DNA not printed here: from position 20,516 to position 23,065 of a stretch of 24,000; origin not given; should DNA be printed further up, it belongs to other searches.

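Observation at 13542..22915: Polyprenyl-phospho-pentose-type glycosylation cluster (DPPR-synthase-like UbiA, PAP2, three GT-C-like proteins, two FkbM methyltransferases, GT4) directly downstream of pilus-like genes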

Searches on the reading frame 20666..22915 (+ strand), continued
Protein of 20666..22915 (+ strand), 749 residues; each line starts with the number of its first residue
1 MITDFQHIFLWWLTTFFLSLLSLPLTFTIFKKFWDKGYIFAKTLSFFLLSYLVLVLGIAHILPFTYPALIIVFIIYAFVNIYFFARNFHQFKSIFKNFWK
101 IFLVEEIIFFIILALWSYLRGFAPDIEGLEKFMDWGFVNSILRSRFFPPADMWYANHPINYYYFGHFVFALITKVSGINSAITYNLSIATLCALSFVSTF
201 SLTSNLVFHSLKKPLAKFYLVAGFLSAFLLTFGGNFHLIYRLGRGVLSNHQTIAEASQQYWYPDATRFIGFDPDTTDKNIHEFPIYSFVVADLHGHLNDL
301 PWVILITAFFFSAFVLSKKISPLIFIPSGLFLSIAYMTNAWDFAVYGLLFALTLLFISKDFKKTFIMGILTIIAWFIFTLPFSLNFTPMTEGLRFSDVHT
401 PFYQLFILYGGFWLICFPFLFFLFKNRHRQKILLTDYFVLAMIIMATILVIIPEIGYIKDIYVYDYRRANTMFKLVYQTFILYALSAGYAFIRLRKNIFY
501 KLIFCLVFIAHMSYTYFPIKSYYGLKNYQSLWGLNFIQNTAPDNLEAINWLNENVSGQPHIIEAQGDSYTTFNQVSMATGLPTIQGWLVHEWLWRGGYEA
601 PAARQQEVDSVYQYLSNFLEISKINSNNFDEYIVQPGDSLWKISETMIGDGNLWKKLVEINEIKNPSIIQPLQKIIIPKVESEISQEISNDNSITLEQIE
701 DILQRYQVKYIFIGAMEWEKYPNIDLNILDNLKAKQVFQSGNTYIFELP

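Call 53: find_related_loci(query=A3, collection=genome_contigs, flank=10000)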
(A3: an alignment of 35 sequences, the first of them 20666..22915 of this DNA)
Query A3 (749 aa) in genome_contigs; peptide patterns used: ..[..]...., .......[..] (x = any residue, [..] = any of these).
599 stretches matched a pattern (row limit reached: there are more); 572 encode a relative of the query (tblastn E <= 1e-3); the best 80 are kept; 80 distinct loci.
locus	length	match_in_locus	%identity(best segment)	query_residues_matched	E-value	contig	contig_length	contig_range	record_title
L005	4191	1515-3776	63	1-749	0e+0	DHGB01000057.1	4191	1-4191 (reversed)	MAG TPA_asm: Candidatus Shapirobacteria bacterium UBA4809 UBA4809_contig_43177, whole genome shotgun sequence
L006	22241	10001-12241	63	1-749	0e+0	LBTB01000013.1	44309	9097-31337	MAG: Candidatus Shapirobacteria bacterium GW2011_GWF2_37_20 US46_C0013, whole genome shotgun sequence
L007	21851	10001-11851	75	1-617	0e+0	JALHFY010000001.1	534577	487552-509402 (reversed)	MAG: Candidatus Shapirobacteria bacterium isolate 3-JJ_aug_S1_074 scaffold_13, whole genome shotgun sequence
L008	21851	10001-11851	74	1-617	0e+0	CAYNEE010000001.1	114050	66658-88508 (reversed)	MAG TPA_asm: uncultured Gammaproteobacteria bacterium isolate binchicken_co117_38 genome assembly, contig: NODE_258_leng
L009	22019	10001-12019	63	1-749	0e+0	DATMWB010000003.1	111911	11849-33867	MAG TPA_asm: Candidatus Methanoperedens sp. isolate SMAG_U13083 k141_1106904, whole genome shotgun sequence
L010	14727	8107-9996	63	1-635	0e+0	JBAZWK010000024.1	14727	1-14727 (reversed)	MAG: Candidatus Shapirobacteria bacterium isolate SO_2017_GW1_30 NODE_15216_length_14727_cov_1.073356_OW334_2017, whole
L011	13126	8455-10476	60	1-749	0e+0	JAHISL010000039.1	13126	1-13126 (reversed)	MAG: Patescibacteria group bacterium isolate MM_PC_MetaG.mb.172 MM_PC_MetaG.mb.172_k141_582837, whole genome shotgun seq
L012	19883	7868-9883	64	1-749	0e+0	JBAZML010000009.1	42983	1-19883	MAG: Candidatus Shapirobacteria bacterium isolate SO_2017_LW4_41 scaffold_2126_c1_LW137-91_2017, whole genome shotgun se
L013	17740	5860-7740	60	1-613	0e+0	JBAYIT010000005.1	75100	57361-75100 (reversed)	MAG: Candidatus Shapirobacteria bacterium isolate SO_2016_GW1_37 scaffold00770_OW334_2016, whole genome shotgun sequence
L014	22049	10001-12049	58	1-748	0e+0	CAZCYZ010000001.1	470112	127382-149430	MAG TPA_asm: uncultured Gammaproteobacteria bacterium isolate SRP192927_co7_728 genome assembly, contig: NODE_2_length_4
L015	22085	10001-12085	57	1-748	0e+0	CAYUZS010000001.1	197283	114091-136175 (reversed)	MAG TPA_asm: uncultured Gammaproteobacteria bacterium isolate SRP294416_co1_374 genome assembly, contig: NODE_25_length_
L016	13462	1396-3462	56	1-748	0e+0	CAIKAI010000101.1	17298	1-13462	Candidatus Shapirobacteria bacterium isolate AlinenLipids_bin-9586 genome assembly, contig: bin-9586:101/184, whole geno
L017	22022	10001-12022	53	1-747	0e+0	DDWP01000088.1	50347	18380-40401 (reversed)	MAG TPA_asm: Candidatus Shapirobacteria bacterium UBA2283 UBA2283_contig_4448, whole genome shotgun sequence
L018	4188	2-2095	57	1-749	0e+0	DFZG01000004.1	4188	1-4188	MAG TPA_asm: Candidatus Shapirobacteria bacterium UBA4062 UBA4062_contig_65103, whole genome shotgun sequence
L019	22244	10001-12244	54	1-749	0e+0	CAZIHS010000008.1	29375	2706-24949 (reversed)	MAG TPA_asm: uncultured Gammaproteobacteria bacterium isolate binchicken_co16_148 genome assembly, contig: NODE_2666_len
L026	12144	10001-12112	55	1-748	0e+0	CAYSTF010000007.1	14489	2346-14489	MAG TPA_asm: uncultured Gammaproteobacteria bacterium isolate SRP263991_co3_231 genome assembly, contig: NODE_4982_lengt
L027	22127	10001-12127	56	1-748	0e+0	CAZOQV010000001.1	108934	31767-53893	MAG TPA_asm: uncultured Gammaproteobacteria bacterium isolate SRP192927_co2_309 genome assembly, contig: NODE_83_length_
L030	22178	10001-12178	47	1-748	0e+0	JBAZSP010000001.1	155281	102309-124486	MAG: Candidatus Shapirobacteria bacterium isolate SO_2017_GW1_176 NODE_768_length_155281_cov_1.162806_OW334_2017, whole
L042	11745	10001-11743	56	2-566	0e+0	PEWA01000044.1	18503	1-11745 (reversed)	MAG: Candidatus Shapirobacteria bacterium CG06_land_8_20_14_3_00_40_12 CG06_land_8_20_14_3.00_150_scaffold_1054_c, whole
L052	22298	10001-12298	41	2-748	4e-166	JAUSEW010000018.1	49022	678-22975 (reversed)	MAG: Candidatus Levyibacteriota bacterium isolate E14_maxbin.252 E14_k141_1211168, whole genome shotgun sequence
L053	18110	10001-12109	47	1-748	7e-175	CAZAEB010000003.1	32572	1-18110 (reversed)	MAG TPA_asm: uncultured Gammaproteobacteria bacterium isolate SRP178699_co2_539 genome assembly, contig: NODE_622_length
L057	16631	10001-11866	44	1-612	2e-157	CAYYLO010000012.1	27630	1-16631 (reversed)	MAG TPA_asm: uncultured Gammaproteobacteria bacterium isolate binchicken_co144_799 genome assembly, contig: NODE_3634_le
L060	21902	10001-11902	45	1-624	4e-152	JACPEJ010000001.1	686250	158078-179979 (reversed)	MAG: Candidatus Blackburnbacteria bacterium isolate NC_groundwater_332_Ag_B-0.1um_41_18 GD18-4_B1_scaffold_152758, whole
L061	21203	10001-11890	45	1-613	6e-151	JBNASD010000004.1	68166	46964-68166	MAG: Microgenomates group bacterium isolate Kamch4336-1-MF-07 bin3.fa-4, whole genome shotgun sequence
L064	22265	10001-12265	40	3-684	9e-145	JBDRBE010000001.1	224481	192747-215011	MAG: Candidatus Levyibacteriota bacterium isolate MEGAHIT-group-1.104 k141_4443064, whole genome shotgun sequence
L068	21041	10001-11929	43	4-613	4e-143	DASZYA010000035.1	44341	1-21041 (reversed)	MAG TPA_asm: Patescibacteria group bacterium isolate SMAG_U6198 k141_782382, whole genome shotgun sequence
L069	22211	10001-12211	40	1-748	3e-143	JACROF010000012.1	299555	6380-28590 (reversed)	MAG: Candidatus Levyibacteriota bacterium isolate NC_groundwater_1954_Pr3_S-0.2um_39_3 scaffold_49882, whole genome shot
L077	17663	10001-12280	39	3-748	7e-140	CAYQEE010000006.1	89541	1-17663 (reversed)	MAG TPA_asm: uncultured Gammaproteobacteria bacterium isolate SRP272529_co2_240 genome assembly, contig: NODE_279_length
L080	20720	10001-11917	44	2-613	5e-137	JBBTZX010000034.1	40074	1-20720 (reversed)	MAG: Patescibacteria group bacterium isolate H14-bin027_1 H14_bin027_1_000000000034, whole genome shotgun sequence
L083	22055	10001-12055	42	2-645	2e-135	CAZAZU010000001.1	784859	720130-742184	MAG TPA_asm: uncultured Gammaproteobacteria bacterium isolate SRP178908_co1_328 genome assembly, contig: NODE_1_length_7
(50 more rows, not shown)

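Call 58: search_protein_families(library=pfam, proteins=[L069:3797-5074:+, L030:9355-9897:-, L052:8370-9410:-, L061:5340-6983:+, L011:163-1122:+, L064:12710-13804:-, L068:13276-13959:-, L027:2289-2600:+, L077:481-780:+, L015:8480-9997:+], max_evalue=0.01)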
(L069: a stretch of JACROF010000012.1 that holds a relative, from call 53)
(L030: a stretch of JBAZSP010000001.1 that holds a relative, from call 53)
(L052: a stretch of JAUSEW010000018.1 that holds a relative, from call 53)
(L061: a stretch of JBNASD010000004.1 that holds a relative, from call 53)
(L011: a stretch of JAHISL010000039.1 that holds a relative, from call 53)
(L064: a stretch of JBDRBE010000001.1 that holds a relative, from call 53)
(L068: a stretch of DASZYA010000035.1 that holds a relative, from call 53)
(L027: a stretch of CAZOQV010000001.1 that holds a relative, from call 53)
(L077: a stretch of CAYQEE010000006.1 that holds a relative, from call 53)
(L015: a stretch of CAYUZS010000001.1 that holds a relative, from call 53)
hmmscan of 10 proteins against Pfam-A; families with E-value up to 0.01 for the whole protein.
L069:3797-5074:+ (425 aa): 16 families
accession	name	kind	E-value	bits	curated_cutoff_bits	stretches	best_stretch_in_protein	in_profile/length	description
PF01593.30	Amino_oxidase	-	3.5e-22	79.7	19.8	1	10-397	1-416/443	Flavin containing amine oxidoreductase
PF13450.12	NAD_binding_8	-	1.4e-13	51.4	21.9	1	5-69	1-65/68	NAD(P)-binding Rossmann-like domain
PF01266.30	DAO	-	2e-11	44.5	27.9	1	3-36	2-35/353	FAD dependent oxidoreductase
PF07992.20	Pyr_redox_2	-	1.6e-05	25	26.1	1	2-35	2-35/291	Pyridine nucleotide-disulphide oxidoreductase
PF01946.23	Thi4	-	8.9e-05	22.3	26.2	1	3-37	20-55/235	Thi4 family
PF00070.33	Pyr_redox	-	0.00014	22.7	22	1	2-35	1-34/82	Pyridine nucleotide-disulphide oxidoreductase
PF13454.12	NAD_binding_9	-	0.00017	22.1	21.8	0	5-47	2-48/155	FAD-NAD(P)-binding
PF00890.30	FAD_binding_2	-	0.00029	20.6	20.4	1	5-37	4-36/414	FAD binding domain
PF03486.20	HI0933_like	-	0.00035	20.5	50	1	3-36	3-36/244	HI0933-like protein Rossmann domain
PF02558.23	ApbA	-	0.00073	19.6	22.2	0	3-32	1-30/150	Ketopantoate reductase PanE/ApbA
PF21799.2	MurD-like_N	-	0.00098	19.8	27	1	2-39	2-39/88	Mur ligase MurD-like, N-terminal domain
PF06100.17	MCRA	-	0.0013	18.1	23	1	5-68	6-72/495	MCRA family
PF03807.23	F420_oxidored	-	0.0032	18.5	21.6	0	2-33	1-34/94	NADP oxidoreductase coenzyme F420-dependent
PF12831.13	FAD_oxidored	-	0.0042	16.9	27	1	5-39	4-38/416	FAD dependent oxidoreductase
PF03721.20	UDPG_MGDP_dh_N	-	0.0045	17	27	1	1-32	1-32/187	UDP-glucose/GDP-mannose dehydrogenase family, NAD binding domain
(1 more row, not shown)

L030:9355-9897:- (180 aa): 2 families
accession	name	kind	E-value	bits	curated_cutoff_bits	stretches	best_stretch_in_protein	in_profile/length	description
PF13419.12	HAD_2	-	0.0016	19.1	23.8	0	66-121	83-134/178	Haloacid dehalogenase-like hydrolase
PF24694.1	LNS2_PITM1-3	-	0.0083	16.6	27.7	0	77-135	35-92/124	PITM 1-3, LNS2 domain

L052:8370-9410:- (346 aa): 8 families
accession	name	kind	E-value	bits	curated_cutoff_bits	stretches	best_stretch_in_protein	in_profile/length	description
PF01370.27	Epimerase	-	2.1e-41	142.3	20.9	1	3-225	1-240/240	NAD dependent epimerase/dehydratase family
PF01073.25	3Beta_HSD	-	1.4e-24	87.1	22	1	4-205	1-223/280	3-beta hydroxysteroid dehydrogenase/isomerase family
PF16363.11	GDP_Man_Dehyd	-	1.3e-22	81.1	27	1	4-305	1-327/332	GDP-mannose 4,6 dehydratase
PF07993.18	NAD_binding_4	-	2.6e-18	66.5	20.1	1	55-206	80-257/258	Male sterility protein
PF04321.23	RmlD_sub_bind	-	6e-16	58.8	27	1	1-166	1-154/287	RmlD substrate binding domain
PF13460.12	NAD_binding_10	-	1e-15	58.5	27.2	1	7-163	1-146/184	NAD(P)H-binding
PF02719.21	Polysacc_synt_2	-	1.3e-12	47.9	20.2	1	3-111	1-129/293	Polysaccharide biosynthesis protein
PF05368.20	NmrA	-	0.00022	21.4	27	1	2-110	4-107/298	NmrA-like family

L061:5340-6983:+ (547 aa): 1 family
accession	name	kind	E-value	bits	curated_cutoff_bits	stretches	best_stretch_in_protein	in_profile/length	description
PF20604.3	DUF6798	-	0.00083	19.5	26.9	1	433-474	8-49/61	Domain of unknown function (DUF6798)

L011:163-1122:+ (319 aa): 0 families

L064:12710-13804:- (364 aa): 1 family
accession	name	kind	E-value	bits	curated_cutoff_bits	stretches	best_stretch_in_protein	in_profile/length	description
PF03816.19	LytR_cpsA_psr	-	5.6e-30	104.9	24.6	1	68-251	2-148/150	LytR_cpsA_psr family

L068:13276-13959:- (227 aa): 1 family
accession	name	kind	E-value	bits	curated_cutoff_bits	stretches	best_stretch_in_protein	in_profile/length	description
PF00121.24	TIM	-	6e-56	190.1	20.1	2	8-137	2-125/245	Triosephosphate isomerase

L027:2289-2600:+ (103 aa): 0 families

L077:481-780:+ (99 aa): 1 family
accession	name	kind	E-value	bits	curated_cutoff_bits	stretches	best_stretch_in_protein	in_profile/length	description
PF01649.23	Ribosomal_S20p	-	2.3e-14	54.3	29.5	1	4-77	3-83/83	Ribosomal protein S20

L015:8480-9997:+ (505 aa): 1 family
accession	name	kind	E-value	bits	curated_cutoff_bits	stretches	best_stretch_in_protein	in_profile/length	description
PF13231.12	PMT_2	-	2.4e-11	44.5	26.1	1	70-221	4-154/160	Dolichyl-phosphate-mannose-protein mannosyltransferase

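Call 59: search_protein_families(library=pfam, proteins=[L007:7480-8316:-, L019:8355-9413:+, L053:8494-9480:+, L014:4977-6686:+, L026:6708-8348:+, L083:8607-9995:+, L057:5955-6791:+, L060:671-1186:+, L042:2589-2909:+, L080:19285-20652:+], max_evalue=0.01)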
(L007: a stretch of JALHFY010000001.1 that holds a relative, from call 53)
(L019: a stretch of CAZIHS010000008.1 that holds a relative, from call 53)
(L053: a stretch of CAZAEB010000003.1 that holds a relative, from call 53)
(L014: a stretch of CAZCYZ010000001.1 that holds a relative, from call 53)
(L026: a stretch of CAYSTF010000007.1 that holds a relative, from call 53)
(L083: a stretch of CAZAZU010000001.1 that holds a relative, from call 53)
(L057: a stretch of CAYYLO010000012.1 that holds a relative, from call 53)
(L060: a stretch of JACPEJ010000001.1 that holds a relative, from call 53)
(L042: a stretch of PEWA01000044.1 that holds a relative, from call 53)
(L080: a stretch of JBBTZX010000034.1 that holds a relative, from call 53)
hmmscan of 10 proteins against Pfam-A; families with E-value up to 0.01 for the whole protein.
L007:7480-8316:- (278 aa): 14 families
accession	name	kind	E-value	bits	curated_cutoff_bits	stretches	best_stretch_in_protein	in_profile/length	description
PF08241.18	Methyltransf_11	-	1.4e-21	77.3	21.2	1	43-137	1-94/95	Methyltransferase domain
PF13847.12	Methyltransf_31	-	1.5e-19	70.5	27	1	38-148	3-119/145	Methyltransferase domain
PF13649.12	Methyltransf_25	-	8.2e-19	68.5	27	1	43-132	2-95/97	Methyltransferase domain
PF13489.12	Methyltransf_23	-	6.4e-16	59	27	1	37-199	21-162/164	Methyltransferase domain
PF08242.18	Methyltransf_12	-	1.1e-13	52.2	30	1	43-133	1-95/98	Methyltransferase domain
PF01209.24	Ubie_methyltran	-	2.7e-11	43.7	20.1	1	31-138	40-151/233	ubiE/COQ5 methyltransferase family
PF07021.18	MetW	-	4e-07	30.3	21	1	39-145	14-114/193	Methionine biosynthesis protein MetW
PF02353.26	CMAS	-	3.2e-05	23.8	27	1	17-119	41-143/273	Mycolic acid cyclopropane synthetase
PF00891.24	Methyltransf_2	-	0.00021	21.2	22.3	1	41-138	65-164/210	O-methyltransferase domain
PF05401.17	NodS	-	0.0011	19.2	24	1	34-137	37-143/201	Nodulation protein S (NodS)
PF05175.20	MTS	-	0.0013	18.8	23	1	27-108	20-103/170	Methyltransferase small domain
PF01596.23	Methyltransf_3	-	0.0022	17.8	22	0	34-96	42-107/204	O-methyltransferase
PF05219.18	DREV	-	0.0067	16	26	0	103-145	151-195/265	DREV methyltransferase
PF02390.23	Methyltransf_4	-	0.0077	16.1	24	0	41-86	4-49/173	Putative methyltransferase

L019:8355-9413:+ (352 aa): 1 family
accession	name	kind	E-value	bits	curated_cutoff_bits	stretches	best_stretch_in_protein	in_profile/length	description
PF04015.17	DUF362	-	3.1e-27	96.4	24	1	36-240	2-200/200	Domain of unknown function (DUF362)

L053:8494-9480:+ (328 aa): 1 family
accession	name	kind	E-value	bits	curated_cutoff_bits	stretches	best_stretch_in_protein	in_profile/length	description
PF03706.18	LPG_synthase_TM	-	5.2e-34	118.5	33.4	1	16-311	2-302/302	Lysylphosphatidylglycerol synthase TM region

L014:4977-6686:+ (569 aa): 1 family
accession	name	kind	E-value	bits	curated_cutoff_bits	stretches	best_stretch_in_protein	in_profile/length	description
PF13231.12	PMT_2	-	2.5e-05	25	26.1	1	121-281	2-153/160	Dolichyl-phosphate-mannose-protein mannosyltransferase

L026:6708-8348:+ (546 aa): 1 family
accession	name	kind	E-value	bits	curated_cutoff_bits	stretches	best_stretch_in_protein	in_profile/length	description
PF13231.12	PMT_2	-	1.5e-08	35.5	26.1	1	123-272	3-145/160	Dolichyl-phosphate-mannose-protein mannosyltransferase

L083:8607-9995:+ (462 aa): 2 families
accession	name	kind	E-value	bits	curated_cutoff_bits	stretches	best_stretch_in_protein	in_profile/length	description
PF13231.12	PMT_2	-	4.6e-10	40.4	26.1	1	63-208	2-151/160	Dolichyl-phosphate-mannose-protein mannosyltransferase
PF09594.16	GT87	-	0.00023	21.4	25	1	63-286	3-208/237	Glycosyltransferase family 87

L057:5955-6791:+ (278 aa): 1 family
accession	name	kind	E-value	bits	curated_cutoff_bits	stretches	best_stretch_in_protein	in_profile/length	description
PF00963.24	Cohesin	-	5.1e-10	40.1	24.1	1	57-182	6-138/139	Cohesin domain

L060:671-1186:+ (171 aa): 1 family
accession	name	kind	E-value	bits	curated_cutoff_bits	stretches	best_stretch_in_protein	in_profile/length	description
PF09534.15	Trp_oprn_chp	-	0.0027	18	29.6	0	119-170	95-137/180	Tryptophan-associated transmembrane protein (Trp_oprn_chp)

L042:2589-2909:+ (106 aa): 0 families

L080:19285-20652:+ (455 aa): 2 families
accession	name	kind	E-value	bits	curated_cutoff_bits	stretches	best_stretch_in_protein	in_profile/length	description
PF09594.16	GT87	-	4.2e-06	27.1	25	1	75-215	26-161/237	Glycosyltransferase family 87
PF13231.12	PMT_2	-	0.00029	21.5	26.1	1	55-199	4-154/160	Dolichyl-phosphate-mannose-protein mannosyltransferase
